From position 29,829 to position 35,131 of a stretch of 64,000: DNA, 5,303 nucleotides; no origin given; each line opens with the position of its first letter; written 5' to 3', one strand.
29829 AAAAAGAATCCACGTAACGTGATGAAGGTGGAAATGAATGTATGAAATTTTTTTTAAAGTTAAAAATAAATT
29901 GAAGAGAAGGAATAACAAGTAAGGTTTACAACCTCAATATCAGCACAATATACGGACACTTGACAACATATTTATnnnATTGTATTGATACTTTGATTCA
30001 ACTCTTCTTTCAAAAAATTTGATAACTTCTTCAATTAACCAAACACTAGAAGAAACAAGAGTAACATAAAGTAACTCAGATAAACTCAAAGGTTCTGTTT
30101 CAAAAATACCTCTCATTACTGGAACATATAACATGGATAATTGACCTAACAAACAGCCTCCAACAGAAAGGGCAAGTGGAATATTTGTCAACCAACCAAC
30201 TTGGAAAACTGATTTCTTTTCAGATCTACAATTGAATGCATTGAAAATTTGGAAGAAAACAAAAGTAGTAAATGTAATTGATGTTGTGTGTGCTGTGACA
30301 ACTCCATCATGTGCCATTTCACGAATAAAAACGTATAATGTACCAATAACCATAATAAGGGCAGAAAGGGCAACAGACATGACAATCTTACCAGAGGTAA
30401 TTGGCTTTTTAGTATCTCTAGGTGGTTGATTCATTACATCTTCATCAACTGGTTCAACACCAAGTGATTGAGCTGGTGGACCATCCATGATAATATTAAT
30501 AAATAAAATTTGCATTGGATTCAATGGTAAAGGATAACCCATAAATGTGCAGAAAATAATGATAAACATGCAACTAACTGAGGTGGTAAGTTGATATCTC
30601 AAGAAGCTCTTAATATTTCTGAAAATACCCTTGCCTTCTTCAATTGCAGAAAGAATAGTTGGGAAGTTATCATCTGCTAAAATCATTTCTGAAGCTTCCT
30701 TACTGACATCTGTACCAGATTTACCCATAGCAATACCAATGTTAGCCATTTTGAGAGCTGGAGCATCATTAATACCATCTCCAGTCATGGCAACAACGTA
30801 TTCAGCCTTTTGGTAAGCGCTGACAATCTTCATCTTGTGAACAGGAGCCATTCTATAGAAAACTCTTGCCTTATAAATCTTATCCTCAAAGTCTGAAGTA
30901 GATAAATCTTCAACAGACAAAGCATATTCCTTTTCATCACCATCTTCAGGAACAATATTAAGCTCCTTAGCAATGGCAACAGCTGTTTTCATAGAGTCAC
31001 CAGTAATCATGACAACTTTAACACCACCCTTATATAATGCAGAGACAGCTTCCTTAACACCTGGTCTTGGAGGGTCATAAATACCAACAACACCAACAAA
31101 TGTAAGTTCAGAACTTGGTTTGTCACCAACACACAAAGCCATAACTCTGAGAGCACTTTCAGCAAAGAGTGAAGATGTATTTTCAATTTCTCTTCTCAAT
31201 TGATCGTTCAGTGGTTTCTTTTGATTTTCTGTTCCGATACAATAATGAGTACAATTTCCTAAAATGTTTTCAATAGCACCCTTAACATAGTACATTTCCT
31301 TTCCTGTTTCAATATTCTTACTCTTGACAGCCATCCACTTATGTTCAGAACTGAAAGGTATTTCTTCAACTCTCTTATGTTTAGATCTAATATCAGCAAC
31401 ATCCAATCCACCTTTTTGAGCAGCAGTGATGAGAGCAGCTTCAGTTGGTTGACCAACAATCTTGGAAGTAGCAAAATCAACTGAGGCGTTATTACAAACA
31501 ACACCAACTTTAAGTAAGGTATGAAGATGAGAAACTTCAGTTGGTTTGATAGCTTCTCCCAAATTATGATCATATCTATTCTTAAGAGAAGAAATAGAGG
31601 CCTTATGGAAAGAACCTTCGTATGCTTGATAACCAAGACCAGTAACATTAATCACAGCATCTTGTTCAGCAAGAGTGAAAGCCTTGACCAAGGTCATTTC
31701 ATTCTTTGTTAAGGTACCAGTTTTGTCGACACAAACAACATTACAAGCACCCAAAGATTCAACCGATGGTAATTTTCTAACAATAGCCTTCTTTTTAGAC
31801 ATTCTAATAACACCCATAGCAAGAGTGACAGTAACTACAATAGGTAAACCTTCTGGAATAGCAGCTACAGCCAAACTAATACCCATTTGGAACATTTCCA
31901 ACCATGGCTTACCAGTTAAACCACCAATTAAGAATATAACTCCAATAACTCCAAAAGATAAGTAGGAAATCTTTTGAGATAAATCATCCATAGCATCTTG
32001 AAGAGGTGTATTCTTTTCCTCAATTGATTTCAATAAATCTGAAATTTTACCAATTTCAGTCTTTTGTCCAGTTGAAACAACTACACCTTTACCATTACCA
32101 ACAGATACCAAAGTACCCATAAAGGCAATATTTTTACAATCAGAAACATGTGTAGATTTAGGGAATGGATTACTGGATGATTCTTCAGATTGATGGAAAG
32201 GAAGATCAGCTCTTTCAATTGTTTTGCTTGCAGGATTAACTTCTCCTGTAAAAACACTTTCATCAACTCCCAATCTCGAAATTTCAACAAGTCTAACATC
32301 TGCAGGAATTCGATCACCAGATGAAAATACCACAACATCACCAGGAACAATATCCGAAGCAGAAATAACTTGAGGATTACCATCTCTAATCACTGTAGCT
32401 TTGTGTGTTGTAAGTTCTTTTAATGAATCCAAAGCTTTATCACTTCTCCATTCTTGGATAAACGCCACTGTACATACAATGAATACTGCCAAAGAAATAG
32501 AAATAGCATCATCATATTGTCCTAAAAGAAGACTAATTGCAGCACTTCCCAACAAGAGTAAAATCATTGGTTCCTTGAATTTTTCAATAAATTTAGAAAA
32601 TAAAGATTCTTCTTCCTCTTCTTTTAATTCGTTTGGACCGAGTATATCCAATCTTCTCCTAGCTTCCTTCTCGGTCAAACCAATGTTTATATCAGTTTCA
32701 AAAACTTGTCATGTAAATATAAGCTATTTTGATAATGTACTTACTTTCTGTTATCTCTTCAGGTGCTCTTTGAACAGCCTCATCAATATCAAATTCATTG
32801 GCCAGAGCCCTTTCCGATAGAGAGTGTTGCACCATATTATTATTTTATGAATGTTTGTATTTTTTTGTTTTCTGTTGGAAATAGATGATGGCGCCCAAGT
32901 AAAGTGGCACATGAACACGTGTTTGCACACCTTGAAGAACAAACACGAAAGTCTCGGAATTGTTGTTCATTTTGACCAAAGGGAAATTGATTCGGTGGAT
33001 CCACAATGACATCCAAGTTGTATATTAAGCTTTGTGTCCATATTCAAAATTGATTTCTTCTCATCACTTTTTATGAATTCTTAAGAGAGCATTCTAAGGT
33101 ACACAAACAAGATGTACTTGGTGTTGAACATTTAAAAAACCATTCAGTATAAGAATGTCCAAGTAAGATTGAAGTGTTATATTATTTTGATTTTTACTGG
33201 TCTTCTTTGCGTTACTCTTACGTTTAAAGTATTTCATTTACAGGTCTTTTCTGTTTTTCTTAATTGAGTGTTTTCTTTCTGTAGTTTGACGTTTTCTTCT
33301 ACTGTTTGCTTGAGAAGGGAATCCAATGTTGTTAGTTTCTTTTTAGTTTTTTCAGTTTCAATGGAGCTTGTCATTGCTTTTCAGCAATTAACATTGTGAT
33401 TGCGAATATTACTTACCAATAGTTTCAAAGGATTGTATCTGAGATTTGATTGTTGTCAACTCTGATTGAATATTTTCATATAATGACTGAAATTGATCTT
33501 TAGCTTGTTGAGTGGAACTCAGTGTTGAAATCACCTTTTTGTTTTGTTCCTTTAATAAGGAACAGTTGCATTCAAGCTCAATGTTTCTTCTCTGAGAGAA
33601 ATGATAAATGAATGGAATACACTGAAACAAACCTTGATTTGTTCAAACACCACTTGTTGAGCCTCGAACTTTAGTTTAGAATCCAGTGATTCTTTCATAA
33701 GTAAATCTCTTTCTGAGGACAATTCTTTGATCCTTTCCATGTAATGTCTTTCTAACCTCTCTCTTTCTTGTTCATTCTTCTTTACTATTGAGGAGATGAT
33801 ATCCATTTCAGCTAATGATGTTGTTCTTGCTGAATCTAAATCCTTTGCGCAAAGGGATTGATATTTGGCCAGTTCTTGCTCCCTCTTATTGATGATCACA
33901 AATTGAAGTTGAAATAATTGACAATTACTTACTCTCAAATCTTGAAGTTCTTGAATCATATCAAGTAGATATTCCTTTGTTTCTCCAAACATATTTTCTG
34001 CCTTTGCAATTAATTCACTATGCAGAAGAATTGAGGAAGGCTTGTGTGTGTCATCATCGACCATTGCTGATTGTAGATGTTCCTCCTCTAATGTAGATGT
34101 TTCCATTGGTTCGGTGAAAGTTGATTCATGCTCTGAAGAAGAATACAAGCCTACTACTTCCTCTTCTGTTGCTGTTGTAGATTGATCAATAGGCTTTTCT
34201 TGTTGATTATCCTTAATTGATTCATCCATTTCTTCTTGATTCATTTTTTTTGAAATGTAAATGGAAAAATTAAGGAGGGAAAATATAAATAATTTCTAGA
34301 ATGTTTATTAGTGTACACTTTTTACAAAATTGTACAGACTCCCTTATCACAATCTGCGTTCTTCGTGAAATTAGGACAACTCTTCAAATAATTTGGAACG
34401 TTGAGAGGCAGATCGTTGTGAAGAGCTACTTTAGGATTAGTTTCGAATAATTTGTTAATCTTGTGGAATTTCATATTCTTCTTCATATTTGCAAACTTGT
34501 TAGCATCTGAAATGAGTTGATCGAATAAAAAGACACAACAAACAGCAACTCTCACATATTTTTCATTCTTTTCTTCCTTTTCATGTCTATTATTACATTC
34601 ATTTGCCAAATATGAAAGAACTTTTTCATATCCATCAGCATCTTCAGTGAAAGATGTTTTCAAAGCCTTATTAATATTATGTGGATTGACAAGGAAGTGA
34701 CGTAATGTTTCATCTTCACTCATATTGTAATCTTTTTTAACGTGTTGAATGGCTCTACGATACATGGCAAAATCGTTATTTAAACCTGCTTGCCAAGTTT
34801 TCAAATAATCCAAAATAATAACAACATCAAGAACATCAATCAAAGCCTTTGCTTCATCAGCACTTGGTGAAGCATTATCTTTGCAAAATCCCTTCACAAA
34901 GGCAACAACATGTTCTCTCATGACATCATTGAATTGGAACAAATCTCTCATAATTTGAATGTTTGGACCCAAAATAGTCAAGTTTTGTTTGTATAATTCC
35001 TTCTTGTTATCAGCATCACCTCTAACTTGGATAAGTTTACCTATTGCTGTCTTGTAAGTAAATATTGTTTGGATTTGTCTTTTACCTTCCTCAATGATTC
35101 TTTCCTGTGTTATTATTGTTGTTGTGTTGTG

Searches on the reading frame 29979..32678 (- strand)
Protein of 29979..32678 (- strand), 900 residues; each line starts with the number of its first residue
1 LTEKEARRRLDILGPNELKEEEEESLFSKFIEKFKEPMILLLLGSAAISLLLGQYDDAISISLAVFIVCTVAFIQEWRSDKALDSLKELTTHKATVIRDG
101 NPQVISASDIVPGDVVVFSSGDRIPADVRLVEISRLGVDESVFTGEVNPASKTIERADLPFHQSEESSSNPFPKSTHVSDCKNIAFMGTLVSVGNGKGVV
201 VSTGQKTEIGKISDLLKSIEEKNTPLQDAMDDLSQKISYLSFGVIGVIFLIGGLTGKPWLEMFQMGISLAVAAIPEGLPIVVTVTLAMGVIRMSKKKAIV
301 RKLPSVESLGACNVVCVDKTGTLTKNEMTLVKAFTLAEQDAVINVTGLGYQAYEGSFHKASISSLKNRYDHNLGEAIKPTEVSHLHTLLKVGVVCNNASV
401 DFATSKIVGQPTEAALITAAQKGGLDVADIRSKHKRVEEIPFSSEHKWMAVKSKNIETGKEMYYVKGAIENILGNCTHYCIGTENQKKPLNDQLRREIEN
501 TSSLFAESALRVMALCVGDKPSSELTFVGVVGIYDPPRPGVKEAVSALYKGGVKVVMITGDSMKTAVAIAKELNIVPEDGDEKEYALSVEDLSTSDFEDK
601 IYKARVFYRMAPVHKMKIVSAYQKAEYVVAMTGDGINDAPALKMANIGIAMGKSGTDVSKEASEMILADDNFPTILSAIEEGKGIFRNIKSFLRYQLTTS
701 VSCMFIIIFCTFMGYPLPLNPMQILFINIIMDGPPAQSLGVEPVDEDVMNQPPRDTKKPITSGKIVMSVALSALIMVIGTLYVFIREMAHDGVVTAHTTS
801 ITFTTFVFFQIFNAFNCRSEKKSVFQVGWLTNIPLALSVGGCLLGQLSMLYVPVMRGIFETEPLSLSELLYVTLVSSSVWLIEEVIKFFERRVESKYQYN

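Call 18: search_protein_families(library=pfam, proteins=[window:29979-32678:-], max_evalue=0.001)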
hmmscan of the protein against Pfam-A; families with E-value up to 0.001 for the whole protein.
window:29979-32678:- (900 aa): 6 families
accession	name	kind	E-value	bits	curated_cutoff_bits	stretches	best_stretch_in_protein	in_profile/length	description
PF00689.26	Cation_ATPase_C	-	3.5e-50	170.6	27.3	1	716-889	1-175/175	Cation transporting ATPase, C-terminus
PF00122.25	E1-E2_ATPase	-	6.6e-48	163.1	28.1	1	88-296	1-181/181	E1-E2 ATPase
PF13246.12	Cation_ATPase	-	5.5e-22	78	21.7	1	394-479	2-91/91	Cation transport ATPase (P-type)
PF00702.32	Hydrolase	-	2.7e-17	64.2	26.4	1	313-645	2-190/191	haloacid dehalogenase-like hydrolase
PF00690.31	Cation_ATPase_N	-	2.3e-12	46.8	20.4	1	2-49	22-69/69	Cation transporter/ATPase, N-terminus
PF08282.18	Hydrolase_3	-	1.1e-05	25.8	20.9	0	628-668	205-245/255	haloacid dehalogenase-like hydrolase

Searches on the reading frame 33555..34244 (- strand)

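Call 46: search_protein_families(library=pfam, proteins=[window:33555-34244:-], max_evalue=0.001)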
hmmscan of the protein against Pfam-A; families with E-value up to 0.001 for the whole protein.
window:33555-34244:- (230 aa): 1 family
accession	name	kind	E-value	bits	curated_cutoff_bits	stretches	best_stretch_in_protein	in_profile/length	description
PF19353.4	DUF5930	-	0.00039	20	27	1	141-195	57-109/320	Family of unknown function (DUF5930)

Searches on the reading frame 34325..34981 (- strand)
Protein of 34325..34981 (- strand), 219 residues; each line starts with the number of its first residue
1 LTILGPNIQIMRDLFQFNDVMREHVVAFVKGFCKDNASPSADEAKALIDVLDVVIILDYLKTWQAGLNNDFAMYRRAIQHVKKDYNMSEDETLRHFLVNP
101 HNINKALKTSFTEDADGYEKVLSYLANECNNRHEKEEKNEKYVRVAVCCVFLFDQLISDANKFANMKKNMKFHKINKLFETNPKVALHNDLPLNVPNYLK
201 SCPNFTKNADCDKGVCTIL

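Call 46: search_protein_families(library=pfam, proteins=[window:34325-34981:-], max_evalue=0.001)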
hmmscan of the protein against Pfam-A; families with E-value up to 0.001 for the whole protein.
window:34325-34981:- (219 aa): 2 families
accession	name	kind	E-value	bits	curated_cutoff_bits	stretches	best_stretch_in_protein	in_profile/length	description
PF07159.17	CYRIA-B_Rac1-bd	-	2.1e-12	47.3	23.1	1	3-165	64-256/301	CYRIA/CYRIB Rac1 binding domain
PF14745.11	WASH-4_N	-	0.00017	20.7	25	1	46-103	163-222/572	WASH complex subunit 4, N-terminal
